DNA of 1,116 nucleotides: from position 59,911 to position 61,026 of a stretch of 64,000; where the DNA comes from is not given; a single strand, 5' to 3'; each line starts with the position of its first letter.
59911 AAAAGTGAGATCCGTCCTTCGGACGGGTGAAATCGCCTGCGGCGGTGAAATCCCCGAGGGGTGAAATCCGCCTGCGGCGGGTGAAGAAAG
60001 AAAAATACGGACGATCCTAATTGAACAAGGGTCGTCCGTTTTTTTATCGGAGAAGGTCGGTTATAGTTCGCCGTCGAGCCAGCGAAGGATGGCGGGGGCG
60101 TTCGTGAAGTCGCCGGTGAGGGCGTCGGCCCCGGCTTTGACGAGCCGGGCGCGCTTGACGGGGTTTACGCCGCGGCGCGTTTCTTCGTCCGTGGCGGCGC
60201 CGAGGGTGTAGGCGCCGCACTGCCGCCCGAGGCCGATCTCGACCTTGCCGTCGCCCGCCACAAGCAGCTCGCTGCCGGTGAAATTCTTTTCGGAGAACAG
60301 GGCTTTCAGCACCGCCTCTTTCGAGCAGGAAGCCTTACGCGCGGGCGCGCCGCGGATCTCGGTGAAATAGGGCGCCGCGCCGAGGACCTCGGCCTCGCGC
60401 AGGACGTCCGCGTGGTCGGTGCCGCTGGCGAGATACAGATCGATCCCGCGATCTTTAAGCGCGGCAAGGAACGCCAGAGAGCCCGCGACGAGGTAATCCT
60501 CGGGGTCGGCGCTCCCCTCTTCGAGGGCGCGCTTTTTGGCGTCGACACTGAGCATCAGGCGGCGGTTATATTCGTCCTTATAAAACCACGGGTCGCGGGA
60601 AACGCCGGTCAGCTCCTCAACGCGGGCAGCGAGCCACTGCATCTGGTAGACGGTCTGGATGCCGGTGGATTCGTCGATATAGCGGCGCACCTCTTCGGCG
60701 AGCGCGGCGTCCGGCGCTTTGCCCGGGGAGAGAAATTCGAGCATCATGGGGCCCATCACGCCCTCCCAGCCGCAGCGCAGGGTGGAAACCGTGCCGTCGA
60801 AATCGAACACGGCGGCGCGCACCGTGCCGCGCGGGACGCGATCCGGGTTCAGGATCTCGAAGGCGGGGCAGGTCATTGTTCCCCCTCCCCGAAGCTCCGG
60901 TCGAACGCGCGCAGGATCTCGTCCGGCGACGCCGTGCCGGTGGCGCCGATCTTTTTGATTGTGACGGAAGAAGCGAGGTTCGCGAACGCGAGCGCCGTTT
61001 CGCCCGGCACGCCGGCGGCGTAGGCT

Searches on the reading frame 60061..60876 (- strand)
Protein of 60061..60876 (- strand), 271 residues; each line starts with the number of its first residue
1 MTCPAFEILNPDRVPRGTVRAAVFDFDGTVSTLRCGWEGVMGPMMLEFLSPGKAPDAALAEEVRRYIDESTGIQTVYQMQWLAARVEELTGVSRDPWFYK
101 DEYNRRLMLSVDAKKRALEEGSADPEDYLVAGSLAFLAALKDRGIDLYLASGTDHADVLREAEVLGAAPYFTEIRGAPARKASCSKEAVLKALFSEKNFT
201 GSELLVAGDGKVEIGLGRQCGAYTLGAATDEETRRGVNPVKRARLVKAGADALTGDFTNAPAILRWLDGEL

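Call 24: search_protein_families(library=pfam, proteins=[window:60061-60876:-], max_evalue=0.001)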
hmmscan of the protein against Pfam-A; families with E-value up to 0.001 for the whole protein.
window:60061-60876:- (271 aa): 2 families
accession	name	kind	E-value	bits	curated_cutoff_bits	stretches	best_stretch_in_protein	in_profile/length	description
PF00702.32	Hydrolase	-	1.7e-09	38.8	26.4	1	19-221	1-191/191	haloacid dehalogenase-like hydrolase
PF13419.12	HAD_2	-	1.8e-05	25.4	23.8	1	80-226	31-177/178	Haloacid dehalogenase-like hydrolase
